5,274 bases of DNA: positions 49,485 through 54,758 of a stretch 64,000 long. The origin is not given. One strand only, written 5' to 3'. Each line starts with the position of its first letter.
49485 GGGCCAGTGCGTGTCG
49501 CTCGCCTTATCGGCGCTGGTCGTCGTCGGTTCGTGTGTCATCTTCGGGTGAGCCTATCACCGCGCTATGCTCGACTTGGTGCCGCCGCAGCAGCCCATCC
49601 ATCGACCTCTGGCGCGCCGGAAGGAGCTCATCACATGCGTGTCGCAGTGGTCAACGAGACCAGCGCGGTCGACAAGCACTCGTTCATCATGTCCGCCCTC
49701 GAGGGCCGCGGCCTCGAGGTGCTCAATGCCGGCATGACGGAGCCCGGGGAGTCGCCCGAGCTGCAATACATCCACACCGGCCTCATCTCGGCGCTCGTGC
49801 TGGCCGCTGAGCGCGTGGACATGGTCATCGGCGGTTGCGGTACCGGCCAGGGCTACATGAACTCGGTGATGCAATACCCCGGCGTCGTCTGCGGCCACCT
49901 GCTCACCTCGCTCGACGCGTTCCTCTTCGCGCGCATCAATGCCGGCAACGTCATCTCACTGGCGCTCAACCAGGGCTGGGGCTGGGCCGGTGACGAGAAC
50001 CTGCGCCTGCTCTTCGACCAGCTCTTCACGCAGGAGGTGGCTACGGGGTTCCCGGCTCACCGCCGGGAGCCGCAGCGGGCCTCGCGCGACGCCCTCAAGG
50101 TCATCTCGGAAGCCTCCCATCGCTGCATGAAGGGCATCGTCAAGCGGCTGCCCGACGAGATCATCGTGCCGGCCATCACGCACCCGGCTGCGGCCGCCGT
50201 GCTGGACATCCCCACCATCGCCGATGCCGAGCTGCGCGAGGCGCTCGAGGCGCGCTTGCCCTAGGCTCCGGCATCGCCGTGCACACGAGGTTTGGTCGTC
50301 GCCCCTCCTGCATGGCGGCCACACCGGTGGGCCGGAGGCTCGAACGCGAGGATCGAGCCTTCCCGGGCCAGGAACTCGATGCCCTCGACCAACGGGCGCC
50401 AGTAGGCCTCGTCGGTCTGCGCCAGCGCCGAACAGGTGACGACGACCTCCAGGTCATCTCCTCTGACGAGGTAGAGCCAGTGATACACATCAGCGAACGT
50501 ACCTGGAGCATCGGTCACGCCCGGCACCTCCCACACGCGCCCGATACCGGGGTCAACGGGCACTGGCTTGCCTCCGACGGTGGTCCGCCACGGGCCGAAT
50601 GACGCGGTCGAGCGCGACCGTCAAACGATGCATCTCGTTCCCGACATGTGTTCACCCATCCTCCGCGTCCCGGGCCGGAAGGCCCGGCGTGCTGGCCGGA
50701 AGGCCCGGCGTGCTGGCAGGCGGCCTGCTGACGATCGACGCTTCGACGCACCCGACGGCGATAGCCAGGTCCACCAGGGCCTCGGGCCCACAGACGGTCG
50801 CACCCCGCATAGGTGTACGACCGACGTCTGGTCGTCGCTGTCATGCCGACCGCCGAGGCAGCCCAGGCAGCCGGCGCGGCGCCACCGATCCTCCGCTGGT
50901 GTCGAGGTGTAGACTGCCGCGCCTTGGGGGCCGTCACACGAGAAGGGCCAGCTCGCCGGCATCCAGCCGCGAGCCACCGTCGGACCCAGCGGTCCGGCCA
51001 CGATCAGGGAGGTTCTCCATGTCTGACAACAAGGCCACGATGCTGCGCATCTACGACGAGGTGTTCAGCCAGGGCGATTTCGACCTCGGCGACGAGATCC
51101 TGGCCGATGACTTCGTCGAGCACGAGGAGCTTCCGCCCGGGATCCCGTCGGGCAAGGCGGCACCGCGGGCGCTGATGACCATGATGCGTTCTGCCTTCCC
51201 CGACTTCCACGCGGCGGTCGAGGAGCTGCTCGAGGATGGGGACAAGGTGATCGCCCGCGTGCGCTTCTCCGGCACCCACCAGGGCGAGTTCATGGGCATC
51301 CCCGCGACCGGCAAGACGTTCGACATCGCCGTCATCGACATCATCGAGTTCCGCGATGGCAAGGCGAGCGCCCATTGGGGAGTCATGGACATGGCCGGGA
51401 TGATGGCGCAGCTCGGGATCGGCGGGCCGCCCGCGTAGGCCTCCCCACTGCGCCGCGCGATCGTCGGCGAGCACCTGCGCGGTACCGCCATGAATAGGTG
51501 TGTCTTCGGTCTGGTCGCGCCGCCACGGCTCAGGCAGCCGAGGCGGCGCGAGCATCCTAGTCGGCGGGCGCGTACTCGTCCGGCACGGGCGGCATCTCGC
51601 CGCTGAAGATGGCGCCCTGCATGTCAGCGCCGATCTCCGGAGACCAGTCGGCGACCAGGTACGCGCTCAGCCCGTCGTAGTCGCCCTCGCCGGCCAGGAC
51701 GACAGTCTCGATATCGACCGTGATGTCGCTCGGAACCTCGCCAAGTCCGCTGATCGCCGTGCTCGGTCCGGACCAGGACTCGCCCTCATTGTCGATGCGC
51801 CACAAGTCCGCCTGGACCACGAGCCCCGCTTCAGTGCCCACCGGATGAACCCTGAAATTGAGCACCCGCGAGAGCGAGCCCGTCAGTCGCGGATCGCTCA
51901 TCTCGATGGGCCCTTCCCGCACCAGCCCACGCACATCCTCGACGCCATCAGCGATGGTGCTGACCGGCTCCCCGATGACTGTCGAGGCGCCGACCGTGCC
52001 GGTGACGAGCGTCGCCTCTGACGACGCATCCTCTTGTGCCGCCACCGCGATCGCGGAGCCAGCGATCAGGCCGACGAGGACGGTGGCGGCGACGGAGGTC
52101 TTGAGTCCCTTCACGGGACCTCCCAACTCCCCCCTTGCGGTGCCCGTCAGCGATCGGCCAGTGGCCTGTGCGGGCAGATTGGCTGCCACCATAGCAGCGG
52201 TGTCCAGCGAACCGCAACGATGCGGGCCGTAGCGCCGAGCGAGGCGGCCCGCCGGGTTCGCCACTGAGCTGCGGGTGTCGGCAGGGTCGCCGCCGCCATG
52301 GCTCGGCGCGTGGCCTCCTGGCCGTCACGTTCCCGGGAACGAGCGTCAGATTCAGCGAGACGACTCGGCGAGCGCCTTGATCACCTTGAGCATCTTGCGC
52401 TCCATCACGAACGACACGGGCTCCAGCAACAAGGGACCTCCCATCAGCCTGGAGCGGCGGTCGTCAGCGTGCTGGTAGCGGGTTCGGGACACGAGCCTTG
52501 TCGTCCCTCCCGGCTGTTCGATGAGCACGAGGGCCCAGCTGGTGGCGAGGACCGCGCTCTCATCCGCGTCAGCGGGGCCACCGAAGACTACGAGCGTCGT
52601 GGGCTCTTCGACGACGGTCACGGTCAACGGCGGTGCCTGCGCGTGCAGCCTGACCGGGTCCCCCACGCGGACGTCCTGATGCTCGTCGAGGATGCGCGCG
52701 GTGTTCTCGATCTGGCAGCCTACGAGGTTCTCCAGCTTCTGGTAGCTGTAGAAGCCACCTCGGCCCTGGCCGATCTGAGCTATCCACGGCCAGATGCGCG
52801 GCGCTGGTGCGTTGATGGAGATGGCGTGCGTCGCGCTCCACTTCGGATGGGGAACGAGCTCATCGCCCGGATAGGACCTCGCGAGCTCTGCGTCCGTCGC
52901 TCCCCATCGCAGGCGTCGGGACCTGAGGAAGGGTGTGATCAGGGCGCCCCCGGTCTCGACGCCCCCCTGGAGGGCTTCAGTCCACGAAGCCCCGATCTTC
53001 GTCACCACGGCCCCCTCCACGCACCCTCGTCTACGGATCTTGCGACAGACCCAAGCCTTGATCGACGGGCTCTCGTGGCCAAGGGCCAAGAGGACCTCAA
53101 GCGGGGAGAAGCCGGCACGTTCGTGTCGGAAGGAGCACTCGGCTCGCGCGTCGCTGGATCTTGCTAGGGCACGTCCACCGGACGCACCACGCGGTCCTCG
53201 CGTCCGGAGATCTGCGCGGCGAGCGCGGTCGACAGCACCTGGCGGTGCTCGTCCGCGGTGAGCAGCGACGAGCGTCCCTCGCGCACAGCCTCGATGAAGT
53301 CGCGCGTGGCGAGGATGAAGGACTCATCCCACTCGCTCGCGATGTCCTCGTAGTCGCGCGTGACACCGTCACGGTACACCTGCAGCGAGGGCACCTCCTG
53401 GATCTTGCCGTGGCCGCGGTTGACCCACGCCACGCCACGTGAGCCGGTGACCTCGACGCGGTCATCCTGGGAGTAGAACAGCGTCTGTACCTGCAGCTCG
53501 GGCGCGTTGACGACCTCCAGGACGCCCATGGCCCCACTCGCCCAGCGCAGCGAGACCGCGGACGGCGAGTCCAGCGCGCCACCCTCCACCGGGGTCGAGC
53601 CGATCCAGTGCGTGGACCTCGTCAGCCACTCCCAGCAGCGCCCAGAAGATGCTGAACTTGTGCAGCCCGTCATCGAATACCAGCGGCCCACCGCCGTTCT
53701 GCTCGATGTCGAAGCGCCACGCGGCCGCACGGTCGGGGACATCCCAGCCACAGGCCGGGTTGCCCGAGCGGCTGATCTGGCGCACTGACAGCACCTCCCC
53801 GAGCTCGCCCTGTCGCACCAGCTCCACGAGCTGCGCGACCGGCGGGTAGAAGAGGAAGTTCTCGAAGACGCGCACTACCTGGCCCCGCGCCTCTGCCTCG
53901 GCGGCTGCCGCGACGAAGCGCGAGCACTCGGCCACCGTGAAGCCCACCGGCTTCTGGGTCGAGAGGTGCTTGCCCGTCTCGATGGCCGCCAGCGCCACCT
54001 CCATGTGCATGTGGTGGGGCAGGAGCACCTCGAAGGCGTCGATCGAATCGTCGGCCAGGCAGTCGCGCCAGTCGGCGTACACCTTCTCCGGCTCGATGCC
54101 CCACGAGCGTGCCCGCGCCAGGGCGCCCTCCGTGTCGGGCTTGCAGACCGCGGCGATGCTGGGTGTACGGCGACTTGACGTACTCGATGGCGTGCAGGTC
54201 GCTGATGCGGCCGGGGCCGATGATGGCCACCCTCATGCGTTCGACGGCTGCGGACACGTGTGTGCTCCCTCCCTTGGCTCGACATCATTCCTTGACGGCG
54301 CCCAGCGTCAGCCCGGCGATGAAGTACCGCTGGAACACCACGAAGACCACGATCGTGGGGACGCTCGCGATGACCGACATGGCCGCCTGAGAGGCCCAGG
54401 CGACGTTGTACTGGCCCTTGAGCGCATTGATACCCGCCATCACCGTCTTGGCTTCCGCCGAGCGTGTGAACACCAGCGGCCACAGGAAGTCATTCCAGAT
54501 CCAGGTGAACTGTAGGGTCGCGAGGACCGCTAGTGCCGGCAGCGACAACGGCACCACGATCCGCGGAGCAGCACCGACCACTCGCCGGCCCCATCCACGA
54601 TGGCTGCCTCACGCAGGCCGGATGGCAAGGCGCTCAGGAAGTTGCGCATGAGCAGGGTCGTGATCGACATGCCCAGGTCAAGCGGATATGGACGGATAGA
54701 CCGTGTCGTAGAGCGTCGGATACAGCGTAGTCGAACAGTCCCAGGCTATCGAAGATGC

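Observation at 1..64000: Unusually high density of frame disruptions across otherwise intact, conserved genes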

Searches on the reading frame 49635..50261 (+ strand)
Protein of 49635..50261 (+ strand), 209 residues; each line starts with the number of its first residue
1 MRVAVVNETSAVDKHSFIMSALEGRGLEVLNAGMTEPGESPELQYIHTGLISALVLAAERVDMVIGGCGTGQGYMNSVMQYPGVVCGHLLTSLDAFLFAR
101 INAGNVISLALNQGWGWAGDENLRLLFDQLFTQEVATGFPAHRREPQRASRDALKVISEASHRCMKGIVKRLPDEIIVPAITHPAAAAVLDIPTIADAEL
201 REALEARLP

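Call 22: find_homologous_proteins(query=window:49635-50261:+, max_evalue=1e-20)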
Query seq(209 aa) (209 aa): 2567 proteins with E <= 1e-20 among 4380 candidates; the best 120 are listed.
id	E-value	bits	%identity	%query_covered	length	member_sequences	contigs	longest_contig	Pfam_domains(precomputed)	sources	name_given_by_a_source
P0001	3.0e-125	433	95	100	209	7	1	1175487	PF02502.24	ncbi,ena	-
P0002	4.3e-115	400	86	100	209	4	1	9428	PF02502.24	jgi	jgi:ribose 5-phosphate isomerase RpiB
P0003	9.2e-115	399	85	100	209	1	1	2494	PF02502.24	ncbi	-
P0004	2.4e-114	398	85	100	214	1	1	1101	PF02502.24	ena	-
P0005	2.4e-112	391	84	100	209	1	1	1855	PF02502.24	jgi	jgi:ribose 5-phosphate isomerase RpiB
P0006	1.1e-111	389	83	100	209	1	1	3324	PF02502.24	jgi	jgi:ribose 5-phosphate isomerase RpiB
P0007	1.1e-111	389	83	100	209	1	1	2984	PF02502.24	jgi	jgi:ribose 5-phosphate isomerase RpiB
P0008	2.9e-111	388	83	100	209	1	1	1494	PF02502.24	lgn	-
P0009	4.0e-111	387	83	100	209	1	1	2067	PF02502.24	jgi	jgi:ribose 5-phosphate isomerase RpiB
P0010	1.0e-110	386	83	100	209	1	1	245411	PF02502.24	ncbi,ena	-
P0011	5.4e-110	384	84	100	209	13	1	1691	PF02502.24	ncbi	-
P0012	9.4e-110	383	83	100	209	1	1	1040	PF02502.24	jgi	jgi:ribose 5-phosphate isomerase RpiB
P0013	1.1e-109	383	82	100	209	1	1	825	PF02502.24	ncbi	-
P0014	1.7e-109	382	82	100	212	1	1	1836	PF02502.24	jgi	jgi:ribose 5-phosphate isomerase RpiB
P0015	2.1e-109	382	81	100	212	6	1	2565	PF02502.24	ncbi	-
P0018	3.2e-109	381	81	100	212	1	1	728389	PF02502.24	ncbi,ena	-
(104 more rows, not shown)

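Call 23: find_encoding_contigs(protein=P0001, flank=10000, max_places=6)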
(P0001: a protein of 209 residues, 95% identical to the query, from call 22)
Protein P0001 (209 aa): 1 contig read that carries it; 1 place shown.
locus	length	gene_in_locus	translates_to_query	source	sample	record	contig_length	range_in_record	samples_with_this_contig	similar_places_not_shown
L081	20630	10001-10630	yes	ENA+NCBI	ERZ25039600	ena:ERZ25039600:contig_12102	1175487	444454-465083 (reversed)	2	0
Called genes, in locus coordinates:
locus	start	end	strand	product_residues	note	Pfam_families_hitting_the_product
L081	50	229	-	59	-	-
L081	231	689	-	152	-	-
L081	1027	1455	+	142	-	PF19850:DUF6325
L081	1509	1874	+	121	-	-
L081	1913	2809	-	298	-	PF12740:PETase, PF07224:Chlorophyllase (weak), PF12146:Hydrolase_4 (faint), PF12695:Abhydrolase_5 (weak)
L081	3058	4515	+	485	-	PF00180:Iso_dh, PF18324:Isocitrate_DH_C_bact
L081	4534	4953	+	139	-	-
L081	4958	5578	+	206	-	PF14803:Zn_ribbon_Nudix, PF00293:NUDIX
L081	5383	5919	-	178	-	-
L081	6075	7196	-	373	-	-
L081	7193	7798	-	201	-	PF01047:MarR, PF12802:MarR_2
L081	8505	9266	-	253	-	-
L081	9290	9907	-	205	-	PF03848:TehB (faint), PF08241:Methyltransf_11, PF08242:Methyltransf_12 (weak), PF13649:Methyltransf_25, PF13847:Methyltransf_31 (weak)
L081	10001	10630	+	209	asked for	PF02502:LacAB_rpiB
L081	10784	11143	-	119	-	PF07883:Cupin_2 (weak)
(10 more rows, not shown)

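Call 33: find_encoding_contigs(protein=window:49635-50261:+, flank=10000, max_places=10)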
Protein window:49635-50261:+ (209 aa): 1 contig read that carries it; 1 place shown.
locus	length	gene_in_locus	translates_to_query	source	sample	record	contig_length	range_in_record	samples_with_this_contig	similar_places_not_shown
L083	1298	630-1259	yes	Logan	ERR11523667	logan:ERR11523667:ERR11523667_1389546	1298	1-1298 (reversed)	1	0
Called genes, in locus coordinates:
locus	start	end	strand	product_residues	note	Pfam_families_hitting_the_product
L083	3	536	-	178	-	?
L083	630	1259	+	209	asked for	PF02502:LacAB_rpiB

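Call 37: find_encoding_contigs(protein=P0018, flank=10000, max_places=2)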
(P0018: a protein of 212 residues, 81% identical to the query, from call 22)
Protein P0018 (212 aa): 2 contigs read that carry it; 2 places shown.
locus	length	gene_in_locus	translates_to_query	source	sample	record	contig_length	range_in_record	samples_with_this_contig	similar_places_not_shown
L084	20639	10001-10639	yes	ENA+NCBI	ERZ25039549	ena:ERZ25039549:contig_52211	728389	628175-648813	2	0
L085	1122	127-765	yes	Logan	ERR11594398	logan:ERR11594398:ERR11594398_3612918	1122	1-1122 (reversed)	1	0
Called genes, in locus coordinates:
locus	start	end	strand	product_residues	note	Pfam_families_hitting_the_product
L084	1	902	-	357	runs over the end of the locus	PF12822:ECF_trnsprt (weak)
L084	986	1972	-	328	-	PF01156:IU_nuc_hydro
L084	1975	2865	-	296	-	PF12740:PETase, PF07224:Chlorophyllase (weak), PF12146:Hydrolase_4 (faint)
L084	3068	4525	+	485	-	PF00180:Iso_dh, PF18324:Isocitrate_DH_C_bact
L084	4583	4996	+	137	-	-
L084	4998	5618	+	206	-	PF14803:Zn_ribbon_Nudix, PF00293:NUDIX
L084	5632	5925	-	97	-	PF18902:DUF5658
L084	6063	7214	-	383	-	-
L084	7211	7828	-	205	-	PF12802:MarR_2, PF01047:MarR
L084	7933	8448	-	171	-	PF03352:Adenine_glyco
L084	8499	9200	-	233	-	-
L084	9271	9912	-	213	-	PF08241:Methyltransf_11 (weak), PF13649:Methyltransf_25 (weak)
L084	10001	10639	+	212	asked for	PF02502:LacAB_rpiB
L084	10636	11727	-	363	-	PF01408:GFO_IDH_MocA, PF02894:GFO_IDH_MocA_C, PF22725:GFO_IDH_MocA_C3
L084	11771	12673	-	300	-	PF00528:BPD_transp_1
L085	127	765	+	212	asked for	PF02502:LacAB_rpiB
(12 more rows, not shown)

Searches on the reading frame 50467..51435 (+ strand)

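Call 69: search_protein_families(library=pfam, proteins=[window:50467-51435:+], max_evalue=0.01)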
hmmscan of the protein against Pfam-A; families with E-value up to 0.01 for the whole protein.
window:50467-51435:+ (323 aa): 2 families
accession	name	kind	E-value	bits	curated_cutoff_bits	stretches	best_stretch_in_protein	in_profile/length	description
PF07366.18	SnoaL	-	7.7e-40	136.1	28.4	1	191-316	2-126/126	SnoaL-like polyketide cyclase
PF12680.13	SnoaL_2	-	1e-20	74.6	27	1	195-303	4-102/102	SnoaL-like domain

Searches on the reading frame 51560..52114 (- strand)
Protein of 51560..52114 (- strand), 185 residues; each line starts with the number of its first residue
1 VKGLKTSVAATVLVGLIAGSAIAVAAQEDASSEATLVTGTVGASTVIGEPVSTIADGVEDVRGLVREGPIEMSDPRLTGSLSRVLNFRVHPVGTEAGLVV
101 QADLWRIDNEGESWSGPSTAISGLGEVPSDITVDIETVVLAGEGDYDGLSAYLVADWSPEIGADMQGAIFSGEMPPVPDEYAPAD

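Call 80: find_encoding_contigs(protein=window:51560-52114:-, flank=3000, max_places=5)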
Protein window:51560-52114:- (185 aa): no gene with exactly this product is on record in the collection.

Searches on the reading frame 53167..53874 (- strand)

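Call 18: search_protein_families(library=pfam, proteins=[window:53167-53874:-], max_evalue=0.01)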
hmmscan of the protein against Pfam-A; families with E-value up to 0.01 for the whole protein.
window:53167-53874:- (236 aa): 1 family
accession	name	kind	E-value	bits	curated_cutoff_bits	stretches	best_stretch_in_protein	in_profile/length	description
PF02894.22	GFO_IDH_MocA_C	-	0.0024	18.2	22.9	1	105-230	85-216/218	Oxidoreductase family, C-terminal alpha/beta domain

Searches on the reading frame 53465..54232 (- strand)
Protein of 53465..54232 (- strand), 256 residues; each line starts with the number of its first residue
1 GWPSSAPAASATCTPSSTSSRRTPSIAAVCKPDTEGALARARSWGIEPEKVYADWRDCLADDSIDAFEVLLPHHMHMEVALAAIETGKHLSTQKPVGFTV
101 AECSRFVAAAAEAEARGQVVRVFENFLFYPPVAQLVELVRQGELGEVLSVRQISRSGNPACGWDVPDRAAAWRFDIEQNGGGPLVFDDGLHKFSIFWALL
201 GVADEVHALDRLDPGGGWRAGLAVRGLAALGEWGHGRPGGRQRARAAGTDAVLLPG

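Call 18: search_protein_families(library=pfam, proteins=[window:53465-54232:-], max_evalue=0.01)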
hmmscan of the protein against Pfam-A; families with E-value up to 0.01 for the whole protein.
window:53465-54232:- (256 aa): 3 families
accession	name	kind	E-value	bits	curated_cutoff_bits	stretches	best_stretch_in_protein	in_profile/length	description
PF01408.29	GFO_IDH_MocA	-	2.9e-15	57.5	24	1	20-118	23-117/120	Oxidoreductase family, NAD-binding Rossmann fold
PF22725.1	GFO_IDH_MocA_C3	-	5.9e-08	33.2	27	1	133-209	2-71/124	GFO/IDH/MocA C-terminal domain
PF02894.22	GFO_IDH_MocA_C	-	5.5e-05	23.5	22.9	1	137-208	2-66/218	Oxidoreductase family, C-terminal alpha/beta domain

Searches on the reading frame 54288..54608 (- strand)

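Call 18: search_protein_families(library=pfam, proteins=[window:54288-54608:-], max_evalue=0.01)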
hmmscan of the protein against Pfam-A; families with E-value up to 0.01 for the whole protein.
window:54288-54608:- (107 aa): 1 family
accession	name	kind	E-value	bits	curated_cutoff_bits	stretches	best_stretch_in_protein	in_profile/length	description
PF00528.27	BPD_transp_1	-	2.1e-05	24.8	26.4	1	16-97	100-179/184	Binding-protein-dependent transport system inner membrane component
